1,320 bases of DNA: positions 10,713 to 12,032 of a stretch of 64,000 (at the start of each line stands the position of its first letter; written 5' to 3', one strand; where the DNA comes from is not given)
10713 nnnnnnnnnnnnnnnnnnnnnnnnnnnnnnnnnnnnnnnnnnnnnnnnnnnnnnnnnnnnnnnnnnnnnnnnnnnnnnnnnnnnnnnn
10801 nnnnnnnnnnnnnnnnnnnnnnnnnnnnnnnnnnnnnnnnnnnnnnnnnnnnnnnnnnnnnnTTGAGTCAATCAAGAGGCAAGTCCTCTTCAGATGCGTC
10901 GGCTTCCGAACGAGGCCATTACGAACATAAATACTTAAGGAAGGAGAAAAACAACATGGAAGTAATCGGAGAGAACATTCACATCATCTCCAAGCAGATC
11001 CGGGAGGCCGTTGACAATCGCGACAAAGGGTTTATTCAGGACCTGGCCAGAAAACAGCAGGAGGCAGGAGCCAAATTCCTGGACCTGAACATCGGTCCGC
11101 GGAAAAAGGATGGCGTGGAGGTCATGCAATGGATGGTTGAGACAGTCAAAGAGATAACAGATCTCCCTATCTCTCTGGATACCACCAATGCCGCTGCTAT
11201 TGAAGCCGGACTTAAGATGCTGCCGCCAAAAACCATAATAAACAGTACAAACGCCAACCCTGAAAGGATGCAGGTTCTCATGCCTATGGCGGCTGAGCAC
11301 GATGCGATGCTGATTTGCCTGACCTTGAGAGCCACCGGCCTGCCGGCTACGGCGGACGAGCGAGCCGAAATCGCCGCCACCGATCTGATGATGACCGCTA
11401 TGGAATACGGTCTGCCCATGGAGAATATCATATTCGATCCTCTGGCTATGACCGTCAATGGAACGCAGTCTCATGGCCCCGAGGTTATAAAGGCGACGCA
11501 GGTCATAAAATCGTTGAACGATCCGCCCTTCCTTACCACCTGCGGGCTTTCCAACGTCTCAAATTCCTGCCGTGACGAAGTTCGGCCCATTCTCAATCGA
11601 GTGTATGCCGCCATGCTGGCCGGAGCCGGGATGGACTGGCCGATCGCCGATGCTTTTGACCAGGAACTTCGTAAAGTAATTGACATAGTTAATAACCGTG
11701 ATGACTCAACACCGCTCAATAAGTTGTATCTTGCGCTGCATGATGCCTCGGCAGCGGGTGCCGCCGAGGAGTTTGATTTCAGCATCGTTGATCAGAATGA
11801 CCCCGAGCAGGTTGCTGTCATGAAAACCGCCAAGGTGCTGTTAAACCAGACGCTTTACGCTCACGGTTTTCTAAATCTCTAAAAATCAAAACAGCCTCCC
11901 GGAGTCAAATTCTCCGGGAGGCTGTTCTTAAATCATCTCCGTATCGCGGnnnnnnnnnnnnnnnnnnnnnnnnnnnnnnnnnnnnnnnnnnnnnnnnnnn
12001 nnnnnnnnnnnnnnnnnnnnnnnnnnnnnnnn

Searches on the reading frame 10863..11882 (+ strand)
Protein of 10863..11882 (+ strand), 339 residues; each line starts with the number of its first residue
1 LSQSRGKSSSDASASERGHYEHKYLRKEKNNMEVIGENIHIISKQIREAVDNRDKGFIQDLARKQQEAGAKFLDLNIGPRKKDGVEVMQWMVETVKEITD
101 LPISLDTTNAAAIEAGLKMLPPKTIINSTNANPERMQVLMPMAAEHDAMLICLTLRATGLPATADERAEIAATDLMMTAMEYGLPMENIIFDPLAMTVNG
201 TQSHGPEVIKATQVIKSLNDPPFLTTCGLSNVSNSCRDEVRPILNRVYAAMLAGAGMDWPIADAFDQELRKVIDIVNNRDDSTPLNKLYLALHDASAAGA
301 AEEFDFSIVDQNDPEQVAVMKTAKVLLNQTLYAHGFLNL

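Call 4: search_protein_families(library=pfam, proteins=[window:10863-11882:+])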
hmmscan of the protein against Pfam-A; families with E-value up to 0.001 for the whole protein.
window:10863-11882:+ (339 aa): 1 family
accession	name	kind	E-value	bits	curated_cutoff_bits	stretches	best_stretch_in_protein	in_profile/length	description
PF00809.28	Pterin_bind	-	1.3e-20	74.6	25.5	1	60-259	25-240/244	Pterin binding enzyme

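Call 9: search_protein_families(library=ncbifam, proteins=[window:10863-11882:+])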
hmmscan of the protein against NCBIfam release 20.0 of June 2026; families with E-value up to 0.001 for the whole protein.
window:10863-11882:+ (339 aa): 5 families
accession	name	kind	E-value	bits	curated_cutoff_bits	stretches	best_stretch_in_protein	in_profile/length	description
NF005719.0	PRK07535.1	domain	1.1e-67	227.9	259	1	32-338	1-256/268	methyltetrahydrofolate:corrinoid/iron-sulfur protein methyltransferase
NF040758.1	CODH_ACS_meth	exception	2.5e-62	210.6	370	1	33-275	5-244/261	carbon monoxide dehydrogenase/acetyl-CoA synthase methytransferase subunit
TIGR02082.1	metH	equivalog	6.8e-36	123.3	1010.85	1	27-280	338-611/1182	methionine synthase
NF007024.0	PRK09490.1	equivalog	7.1e-21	73.7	1497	1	34-282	362-630/1234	methionine synthase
TIGR01496.1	DHPS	equivalog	1.4e-05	24.9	162.6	1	91-221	66-199/258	dihydropteroate synthase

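Call 90: search_solved_structures(query=window:10863-11882:+, max_evalue=0.00001)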
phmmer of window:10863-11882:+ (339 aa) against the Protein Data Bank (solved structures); distinct sequences matched with E-value up to 0.00001: 17.
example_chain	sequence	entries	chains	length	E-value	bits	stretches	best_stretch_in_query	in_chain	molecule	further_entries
2e7f_A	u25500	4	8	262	1.5e-63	218.5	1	33-269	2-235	5-methyltetrahydrofolate corrinoid/iron sulfur protein methyltransferase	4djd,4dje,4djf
2ogy_A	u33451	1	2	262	2e-62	214.8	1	33-269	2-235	5-methyltetrahydrofolate corrinoid/iron sulfur protein methyltransferase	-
1f6y_A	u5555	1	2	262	2.6e-62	214.4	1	33-270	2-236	5-METHYLTETRAHYDROFOLATE CORRINOID/IRON SULFUR PROTEIN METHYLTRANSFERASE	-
2yck_X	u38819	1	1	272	5.2e-56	193.7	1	34-269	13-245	5-METHYLTETRAHYDROFOLATE CORRINOID/IRON SULFUR PROTEIN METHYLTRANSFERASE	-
2yci_X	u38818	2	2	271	5.3e-56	193.7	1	34-269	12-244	5-METHYLTETRAHYDROFOLATE CORRINOID/IRON SULFUR PROTEIN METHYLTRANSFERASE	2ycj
4o0q_A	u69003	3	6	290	5.5e-31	111.5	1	18-270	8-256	Dihydropteroate synthase DHPS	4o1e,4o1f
9cbp_A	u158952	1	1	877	3.8e-24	89.1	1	27-264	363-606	Methionine synthase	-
9cbr_A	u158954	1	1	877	4.5e-24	88.8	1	27-264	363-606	Methionine synthase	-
5von_A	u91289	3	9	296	1e-23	87.7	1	27-264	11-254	5-methyltetrahydrofolate homocysteine S-methyltransferase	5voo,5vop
8ssc_A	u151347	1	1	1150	2.3e-23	86.5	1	27-264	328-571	Methionine synthase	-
9cbo_A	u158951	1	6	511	4.4e-23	85.6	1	32-264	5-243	Methionine synthase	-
9cbq_A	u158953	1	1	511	4.4e-23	85.6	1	32-264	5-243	Methionine synthase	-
8g3h_A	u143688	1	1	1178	2.3e-17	66.8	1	24-264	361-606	Methionine synthase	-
1q7m_A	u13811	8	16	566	6.7e-17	65.3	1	33-274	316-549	5-methyltetrahydrofolate S-homocysteine methyltransferase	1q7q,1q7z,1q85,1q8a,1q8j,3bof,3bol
4ccz_A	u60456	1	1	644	2.4e-13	53.6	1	61-265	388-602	METHIONINE SYNTHASE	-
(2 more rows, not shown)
